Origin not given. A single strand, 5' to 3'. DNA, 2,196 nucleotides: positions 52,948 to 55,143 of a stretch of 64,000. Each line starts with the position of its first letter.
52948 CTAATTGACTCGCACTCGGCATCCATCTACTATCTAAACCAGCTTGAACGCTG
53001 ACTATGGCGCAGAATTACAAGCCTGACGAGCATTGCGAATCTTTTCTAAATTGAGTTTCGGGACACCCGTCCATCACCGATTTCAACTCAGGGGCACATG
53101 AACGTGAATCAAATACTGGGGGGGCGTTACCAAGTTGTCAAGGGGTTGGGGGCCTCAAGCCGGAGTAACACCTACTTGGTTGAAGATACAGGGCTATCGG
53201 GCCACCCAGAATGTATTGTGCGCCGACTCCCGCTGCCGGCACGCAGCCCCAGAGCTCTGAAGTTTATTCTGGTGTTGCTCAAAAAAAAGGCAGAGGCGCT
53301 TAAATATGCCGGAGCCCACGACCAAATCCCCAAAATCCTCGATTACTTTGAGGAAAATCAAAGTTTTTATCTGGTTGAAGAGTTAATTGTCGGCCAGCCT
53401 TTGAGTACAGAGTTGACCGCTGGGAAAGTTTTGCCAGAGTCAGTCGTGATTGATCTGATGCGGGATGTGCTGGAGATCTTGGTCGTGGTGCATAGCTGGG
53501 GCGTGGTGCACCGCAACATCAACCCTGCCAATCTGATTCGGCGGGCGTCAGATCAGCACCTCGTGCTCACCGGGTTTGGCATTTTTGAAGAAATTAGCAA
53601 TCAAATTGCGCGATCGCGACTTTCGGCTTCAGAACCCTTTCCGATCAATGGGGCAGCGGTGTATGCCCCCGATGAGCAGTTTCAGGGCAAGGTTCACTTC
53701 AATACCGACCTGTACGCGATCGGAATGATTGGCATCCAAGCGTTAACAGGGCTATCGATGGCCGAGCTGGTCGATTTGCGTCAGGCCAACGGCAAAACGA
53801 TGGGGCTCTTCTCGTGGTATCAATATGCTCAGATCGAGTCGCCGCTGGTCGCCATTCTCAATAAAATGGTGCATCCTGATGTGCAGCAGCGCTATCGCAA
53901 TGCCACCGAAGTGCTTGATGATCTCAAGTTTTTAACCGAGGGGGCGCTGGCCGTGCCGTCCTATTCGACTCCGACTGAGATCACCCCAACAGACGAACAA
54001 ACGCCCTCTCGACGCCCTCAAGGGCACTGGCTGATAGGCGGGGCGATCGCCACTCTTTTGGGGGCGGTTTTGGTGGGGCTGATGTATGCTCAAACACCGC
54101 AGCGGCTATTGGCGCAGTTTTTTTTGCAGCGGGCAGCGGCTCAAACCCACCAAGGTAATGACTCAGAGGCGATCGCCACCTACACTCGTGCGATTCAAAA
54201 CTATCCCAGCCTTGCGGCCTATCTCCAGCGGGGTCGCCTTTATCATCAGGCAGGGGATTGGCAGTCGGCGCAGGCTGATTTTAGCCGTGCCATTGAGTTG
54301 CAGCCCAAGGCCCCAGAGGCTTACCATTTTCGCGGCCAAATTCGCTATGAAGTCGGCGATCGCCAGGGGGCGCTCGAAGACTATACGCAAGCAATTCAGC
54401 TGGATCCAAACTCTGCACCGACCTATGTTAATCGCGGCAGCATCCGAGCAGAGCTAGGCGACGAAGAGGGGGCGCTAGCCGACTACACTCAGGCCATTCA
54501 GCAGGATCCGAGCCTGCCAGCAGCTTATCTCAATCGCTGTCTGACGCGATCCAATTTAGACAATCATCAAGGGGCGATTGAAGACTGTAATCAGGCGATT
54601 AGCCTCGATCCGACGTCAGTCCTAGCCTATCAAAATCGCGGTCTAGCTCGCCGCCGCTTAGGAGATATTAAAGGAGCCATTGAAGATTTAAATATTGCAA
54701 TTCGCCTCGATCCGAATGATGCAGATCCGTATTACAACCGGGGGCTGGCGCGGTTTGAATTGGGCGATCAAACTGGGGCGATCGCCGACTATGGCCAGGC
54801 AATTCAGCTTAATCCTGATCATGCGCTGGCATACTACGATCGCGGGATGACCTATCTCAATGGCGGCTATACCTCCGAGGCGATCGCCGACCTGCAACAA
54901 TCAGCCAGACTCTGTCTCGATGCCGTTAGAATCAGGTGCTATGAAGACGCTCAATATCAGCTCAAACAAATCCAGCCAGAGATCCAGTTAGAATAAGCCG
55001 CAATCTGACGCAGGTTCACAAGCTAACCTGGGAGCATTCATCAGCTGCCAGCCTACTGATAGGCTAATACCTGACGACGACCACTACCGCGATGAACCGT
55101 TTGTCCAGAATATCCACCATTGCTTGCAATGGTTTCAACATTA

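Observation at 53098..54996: TPR-fused Ser/Thr kinase fold with all key catalytic residues substituted (predicted pseudokinase)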

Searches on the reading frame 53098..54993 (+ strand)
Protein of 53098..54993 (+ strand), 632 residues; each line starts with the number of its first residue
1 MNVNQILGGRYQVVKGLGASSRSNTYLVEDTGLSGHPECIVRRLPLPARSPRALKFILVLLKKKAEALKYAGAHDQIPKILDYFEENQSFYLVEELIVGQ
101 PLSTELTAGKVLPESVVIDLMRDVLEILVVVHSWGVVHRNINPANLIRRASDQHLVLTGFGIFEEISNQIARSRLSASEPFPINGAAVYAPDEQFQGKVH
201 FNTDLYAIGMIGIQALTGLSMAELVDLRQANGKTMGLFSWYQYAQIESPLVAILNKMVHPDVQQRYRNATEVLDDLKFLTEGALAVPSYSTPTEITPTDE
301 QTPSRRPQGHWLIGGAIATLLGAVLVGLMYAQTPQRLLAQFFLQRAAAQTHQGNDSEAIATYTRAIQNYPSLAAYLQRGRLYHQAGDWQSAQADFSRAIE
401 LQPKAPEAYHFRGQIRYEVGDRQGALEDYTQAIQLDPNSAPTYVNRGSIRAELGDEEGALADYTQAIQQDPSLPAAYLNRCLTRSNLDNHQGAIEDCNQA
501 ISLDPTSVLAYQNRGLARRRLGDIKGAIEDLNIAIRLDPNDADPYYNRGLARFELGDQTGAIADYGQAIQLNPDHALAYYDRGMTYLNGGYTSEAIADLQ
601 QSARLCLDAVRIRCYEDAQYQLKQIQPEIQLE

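Call 3: search_protein_families(library=pfam, proteins=[window:53098-54993:+], max_evalue=0.1)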
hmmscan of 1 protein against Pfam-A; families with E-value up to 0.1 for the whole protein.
window:53098-54993:+ (632 aa): 24 families
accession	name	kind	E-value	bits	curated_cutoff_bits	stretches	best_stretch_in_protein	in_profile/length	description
PF00515.34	TPR_1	-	8.4e-50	165.1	27.8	7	542-575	1-34/34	Tetratricopeptide repeat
PF07719.23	TPR_2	-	2.2e-46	152.6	27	7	406-438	1-33/34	Tetratricopeptide repeat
PF13414.12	TPR_11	-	5.3e-46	154.5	26.8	6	515-556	1-42/42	TPR repeat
PF13181.12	TPR_8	-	1.8e-38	127.8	25.7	5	543-575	2-34/34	Tetratricopeptide repeat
PF13371.12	TPR_9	-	1.6e-33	115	35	6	487-543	8-64/73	Tetratricopeptide repeat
PF13431.12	TPR_17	-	9.5e-28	94.6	24.4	4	497-528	2-33/34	Tetratricopeptide repeat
PF13432.12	TPR_16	-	2.8e-22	79.2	32.7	5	376-440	1-65/65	Tetratricopeptide repeat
PF13428.12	TPR_14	-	1e-21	75.6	23.5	2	373-415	2-44/44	Tetratricopeptide repeat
PF13174.12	TPR_6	-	4e-20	71.5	26.3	3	342-370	3-31/33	Tetratricopeptide repeat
PF00069.31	Pkinase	-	2.5e-18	66.9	31.7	1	72-273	56-258/263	Protein kinase domain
PF13424.12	TPR_12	-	4.7e-12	46.4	30.1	2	372-435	3-74/77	Tetratricopeptide repeat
PF14559.12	TPR_19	-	2.7e-11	44.1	25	2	354-414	6-67/68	Tetratricopeptide repeat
PF12569.14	NatA_aux_su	-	6e-10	39.1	33.3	1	487-555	205-271/515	N-terminal acetyltransferase A, auxiliary subunit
PF25575.1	TPR_BSK1_C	-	3.1e-07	30.7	42.2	0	457-509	59-112/118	Serine/threonine-protein kinase BSK1-like, TPR repeats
PF07714.23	PK_Tyr_Ser-Thr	-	4.7e-06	26.5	23.1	1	63-264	50-247/258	Protein tyrosine and serine/threonine kinase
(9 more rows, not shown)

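Call 4: search_protein_families(library=ncbifam, proteins=[window:53098-54993:+], max_evalue=0.1)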
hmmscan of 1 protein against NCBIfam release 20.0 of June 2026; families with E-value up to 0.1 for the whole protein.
window:53098-54993:+ (632 aa): 45 families (the best 25 are shown)
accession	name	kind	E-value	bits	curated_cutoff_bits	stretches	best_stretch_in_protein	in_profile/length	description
TIGR02917.1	PEP_TPR_lipo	equivalog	4e-30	104.4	312.2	2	335-541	121-328/899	XrtA/PEP-CTERM system TPR-repeat protein PrsT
TIGR00990.1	3a0801s09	subfamily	2.6e-29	102.3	757.25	3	488-594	345-451/615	mitochondrial import receptor subunit TOM70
NF047741.1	antiphage_MADS6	equivalog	6.9e-27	94.2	460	1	9-291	189-472/612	methylation-associated defense system protein kinase MAD6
NF040959.1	MamA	equivalog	3.3e-24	85.5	200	3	343-467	75-200/204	magnetosome protein MamA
NF008391.2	PRK11189.1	equivalog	2e-21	76.8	250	3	374-447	67-140/297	lipoprotein NlpI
NF033483.0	PknB_PASTA_kin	equivalog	4.9e-19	68.8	450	1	4-283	2-272/563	Stk1 family PASTA domain-containing Ser/Thr kinase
TIGR02521.1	type_IV_pilW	equivalog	4e-18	65.8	154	2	338-479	30-174/234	type IV pilus biogenesis/stability protein PilW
NF038150.1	lanthi_synth_IV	equivalog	8.6e-17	60.7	650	1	5-298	185-460/851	class IV lanthionine synthetase LanL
TIGR03903.1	TOMM_kin_cyc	equivalog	1.5e-15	56.1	705.75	1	73-277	36-245/1267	TOMM system kinase/cyclase fusion protein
TIGR02552.1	LcrH_SycD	equivalog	1.7e-15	56.9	104.8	3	538-608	48-118/136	SycD/LcrH family type III secretion system chaperone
NF002725.1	PRK02603.1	equivalog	3.6e-15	56.4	143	2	409-482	38-114/173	photosystem I assembly protein Ycf3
NF007302.0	PRK09782.1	equivalog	7.9e-15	53.9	1223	3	334-407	572-647/990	phage receptor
NF033920.0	C39_PA2778_fam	equivalog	1.6e-14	53.9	150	2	331-437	148-255/255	PA2778 family cysteine peptidase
NF047558.1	TPR_END_plus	domain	2e-14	53.3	32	0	513-541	4-32/56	TPR end-of-group domain-containing protein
NF033762.1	social_mot_Tgl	equivalog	2e-13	50.3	225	2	383-547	42-209/252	social motility TPR repeat lipoprotein Tgl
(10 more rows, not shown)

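Call 11: find_related_loci(query=window:53098-54993:+, collection=genome_contigs, flank=6000)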
Query window:53098-54993:+ (632 aa) in genome_contigs; peptide patterns used: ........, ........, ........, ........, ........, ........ (x = any residue, [..] = any of these).
103 stretches matched a pattern; 79 encode a relative of the query (tblastn E <= 1e-3); 79 distinct loci.
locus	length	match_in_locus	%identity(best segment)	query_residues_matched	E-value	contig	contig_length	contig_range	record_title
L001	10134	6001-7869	69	2-626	0e+0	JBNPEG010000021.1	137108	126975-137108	MAG: Elainellaceae cyanobacterium isolate fr_S2C359 S2CNODE_63_length_137108_cov_86_515225, whole genome shotgun sequenc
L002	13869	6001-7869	67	2-626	0e+0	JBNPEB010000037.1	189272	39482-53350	MAG: Elainellaceae cyanobacterium isolate fr_S3C757_1 S3CNODE_9_length_189272_cov_57_309741, whole genome shotgun sequen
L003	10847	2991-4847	57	3-628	0e+0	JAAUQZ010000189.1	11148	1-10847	MAG: Leptolyngbyaceae cyanobacterium RM1_406_9 NODE_1491_length_11148_cov_5.590146, whole genome shotgun sequence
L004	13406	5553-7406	56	3-626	0e+0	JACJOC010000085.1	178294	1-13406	Cyanobacteria bacterium FACHB-471 contig85, whole genome shotgun sequence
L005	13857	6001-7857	58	3-628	0e+0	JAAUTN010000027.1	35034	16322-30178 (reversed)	MAG: Leptolyngbyaceae cyanobacterium SM1_4_3 NODE_228_length_35034_cov_7.258716, whole genome shotgun sequence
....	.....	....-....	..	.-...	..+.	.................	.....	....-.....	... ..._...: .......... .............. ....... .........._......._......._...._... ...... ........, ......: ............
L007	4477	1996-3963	51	1-626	0e+0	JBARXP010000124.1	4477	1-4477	MAG: Elainellaceae cyanobacterium isolate MFD12135_ilm_asm_bin27 k127_37845, whole genome shotgun sequence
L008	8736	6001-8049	49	1-625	0e+0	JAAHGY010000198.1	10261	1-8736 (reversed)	MAG: Cyanothece sp. SIO2G6 2G6_NODE_198, whole genome shotgun sequence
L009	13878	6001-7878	51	2-626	0e+0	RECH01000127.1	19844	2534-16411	MAG: Leptolyngbya sp. DLM2.Bin15 NODE_3517_length_19844_cov_12.3463, whole genome shotgun sequence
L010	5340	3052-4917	50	3-626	0e+0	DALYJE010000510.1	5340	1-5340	MAG TPA_asm: Coleofasciculaceae cyanobacterium CTOTU46609 NODE_2245_length_5340_cov_4.621760, whole genome shotgun seque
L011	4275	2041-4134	48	1-628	0e+0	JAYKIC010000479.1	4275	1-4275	MAG: Leptolyngbyaceae cyanobacterium isolate 318773 NODE_31729006, whole genome shotgun sequence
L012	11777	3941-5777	53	2-618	4e-179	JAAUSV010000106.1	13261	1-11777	MAG: Leptolyngbyaceae cyanobacterium SL_7_1 NODE_1086_length_13261_cov_3.709913, whole genome shotgun sequence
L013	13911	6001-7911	45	3-625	1e-174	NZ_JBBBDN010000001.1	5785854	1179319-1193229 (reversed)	Lusitaniella coriacea LEGE 07167 1, whole genome shotgun sequence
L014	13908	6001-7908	44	3-625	1e-163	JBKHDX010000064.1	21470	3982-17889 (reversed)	MAG: Spirulinaceae cyanobacterium isolate D1M04_3 NODE_869_length_21470_cov_15.456502, whole genome shotgun sequence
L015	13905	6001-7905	44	3-625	2e-161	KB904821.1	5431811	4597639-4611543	filamentous cyanobacterium ESFC-1 genomic scaffold A3MYDRAFT_scaffold1.1, whole genome shotgun sequence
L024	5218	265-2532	50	1-629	2e-104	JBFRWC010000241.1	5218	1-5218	MAG: Leptolyngbyaceae cyanobacterium isolate coassembly_bin.63 coaB63_c_000011192524, whole genome shotgun sequence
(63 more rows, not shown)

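Call 22: search_protein_families(library=pfam, proteins=[L009:2575-4542:-, L024:3339-4961:+], max_evalue=0.001)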
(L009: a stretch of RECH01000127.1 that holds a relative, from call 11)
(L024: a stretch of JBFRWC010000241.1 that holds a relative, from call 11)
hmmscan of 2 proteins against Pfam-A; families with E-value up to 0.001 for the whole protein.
L009:2575-4542:- (655 aa): 4 families
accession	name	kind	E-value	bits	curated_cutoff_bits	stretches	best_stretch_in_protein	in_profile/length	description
PF00012.26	HSP70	-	2.6e-255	848.7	20.6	1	4-601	1-599/599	Hsp70 protein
PF06723.19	MreB_Mbl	-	2.3e-20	73.1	27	1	115-371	75-316/327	MreB/Mbl protein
PF02782.22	FGGY_C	-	3.5e-05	24.1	27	1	315-376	139-196/198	FGGY family of carbohydrate kinases, C-terminal domain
PF14450.12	FtsA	-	0.00047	20.9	31.8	0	191-367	3-125/127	Cell division protein FtsA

L024:3339-4961:+ (541 aa): 2 families
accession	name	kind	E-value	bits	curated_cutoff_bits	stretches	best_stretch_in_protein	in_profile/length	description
PF00012.26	HSP70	-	6.9e-28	97.6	20.6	2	238-385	212-368/599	Hsp70 protein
PF06723.19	MreB_Mbl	-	1.6e-08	34.2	27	1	100-195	65-162/327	MreB/Mbl protein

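Call 39: predict_structure(alignment_id=A3)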
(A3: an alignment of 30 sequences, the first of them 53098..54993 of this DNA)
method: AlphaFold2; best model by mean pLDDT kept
length: 632 residues; sequences in the alignment: 30
mean_pLDDT: 84.7   pTM: 0.52
mean pLDDT of the five models: 84.7, 84.5, 84.4, 83.0, 82.3
residues with pLDDT >= 90: 382; 70-90: 141; 50-70: 56; < 50: 53
segments of 3 or more residues with pLDDT < 50: 173-183, 234-236, 284-317, 630-632
pLDDT, mean of each block of 10 residues (from residue 1): 69 79 81 92 78 78 87 87 88 93 90 92 94 87 92 91 71 42 65 80 94 93 79 55 69 90 92 91 44 34 40 43 59 81 96 94 96 97 91 96 97 90 92 98 97 94 98 97 96 98 97 97 97 98 98 97 98 96 96 96 85 86 76 45
secondary structure, 60 per line:
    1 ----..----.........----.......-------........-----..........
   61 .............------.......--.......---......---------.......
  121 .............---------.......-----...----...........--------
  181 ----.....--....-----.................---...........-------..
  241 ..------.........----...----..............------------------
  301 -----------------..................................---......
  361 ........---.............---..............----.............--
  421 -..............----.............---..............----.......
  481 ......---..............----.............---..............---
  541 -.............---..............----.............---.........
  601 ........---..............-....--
elements in order: E11-19 E24-30 E38-45 H51-73 E80-86 E89-95 E99-101 H114-133 E146-149 E155-157 H162-172 H185-189 H192-195 H201-217 H221-231 H239-242 H249-257 H269-282 H318-351 H355-368 H372-384 H388-401 H406-418 H422-435 H440-452 H456-469 H474-486 H490-503 H508-520 H524-537 H542-554 H558-571 H576-588 H592-608 H612-625 H627-630

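Call 43: fold_search(model_id=the predicted structure, library=pdb)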
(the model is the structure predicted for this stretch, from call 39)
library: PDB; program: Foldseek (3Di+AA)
matches with E <= 10: 2000; with E <= 0.001: 1877
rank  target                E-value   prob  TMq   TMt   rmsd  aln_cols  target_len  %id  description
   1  9qhb                  2.6e-17  1.00  0.39  0.86   2.8       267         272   34  Crystal structure of 16-repeat CTPR protein with eliminated coordination sites (released 2025-10-22)
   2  8chy                  1.4e-16  1.00  0.37  0.78   3.9       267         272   34  Crystal structure of an 8-repeat consensus TPR superhelix with Zinc. (released 2024-02-21)
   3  1w3b_B                1.7e-14  1.00  0.37  0.61  11.2       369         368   21  The superhelical TPR domain of O-linked GlcNAc transferase reveals structural similarities to importin alpha. (released 2004-09-09)
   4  9qhc_B                3.4e-14  1.00  0.38  0.84   7.0       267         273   33  Crystal structure of 8-repeat CTPR protein with eliminated coordination sites (released 2025-10-22)
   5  9qhc_A                3.4e-14  1.00  0.38  0.82   7.5       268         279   34  Crystal structure of 8-repeat CTPR protein with eliminated coordination sites (released 2025-10-22)
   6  6eou                  5.3e-14  1.00  0.39  0.68   8.1       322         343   22  O-GlcNAc transferase TPR domain with the intellectual disability associated mutation L254F (released 2018-05-09)
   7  1w3b_A                1.3e-13  1.00  0.43  0.68   2.6       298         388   25  The superhelical TPR domain of O-linked GlcNAc transferase reveals structural similarities to importin alpha. (released 2004-09-09)
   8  7y4i_B                1.5e-13  1.00  0.32  0.26  26.4       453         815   18  Crystal structure of SPINDLY in complex with GDP (released 2022-12-07)
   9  7y4i_A                2.1e-13  1.00  0.32  0.25   6.0       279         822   22  Crystal structure of SPINDLY in complex with GDP (released 2022-12-07)
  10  8dth_B                3.4e-13  1.00  0.32  0.30   5.7       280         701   22  Cryo-EM structure of Arabidopsis SPY alternative conformation 2 (released 2023-03-08)
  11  8dth_A                4.4e-13  1.00  0.33  0.29   6.6       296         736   22  Cryo-EM structure of Arabidopsis SPY alternative conformation 2 (released 2023-03-08)
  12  8dtg_B                5.7e-13  1.00  0.33  0.29   6.8       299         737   22  Cryo-EM structure of Arabidopsis SPY alternative conformation 1 (released 2023-03-08)
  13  7ntf_B                5.9e-13  1.00  0.39  0.30   3.7       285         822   26  Cryo-EM structure of unliganded O-GlcNAc transferase (released 2021-11-17)
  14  8dtg_A                1.1e-12  1.00  0.32  0.26  25.7       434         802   17  Cryo-EM structure of Arabidopsis SPY alternative conformation 1 (released 2023-03-08)
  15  7ntf_A                1.3e-12  1.00  0.32  0.23  10.9       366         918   24  Cryo-EM structure of unliganded O-GlcNAc transferase (released 2021-11-17)
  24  2pzi_B                1.3e-11  1.00  0.32  0.31  27.8       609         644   17  Crystal Structure of Protein kinase PknG from Mycobacterium tuberculosis in Complex with Tetrahydrobenzothiophene AX20 (released 2007-07-24)
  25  9ymt                  1.4e-11  1.00  0.36  0.77   4.4       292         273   22  Staphylococcus aureus serine/threonine kinase Stk1 with inhibitor GW779439X (released 2026-03-11)
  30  4eqm_A                3.4e-11  1.00  0.35  0.77   3.8       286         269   22  Structural analysis of Staphylococcus aureus serine/threonine kinase PknB (released 2012-06-27)
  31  4eqm_D                4.9e-11  1.00  0.35  0.78   5.6       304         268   21  Structural analysis of Staphylococcus aureus serine/threonine kinase PknB (released 2012-06-27)
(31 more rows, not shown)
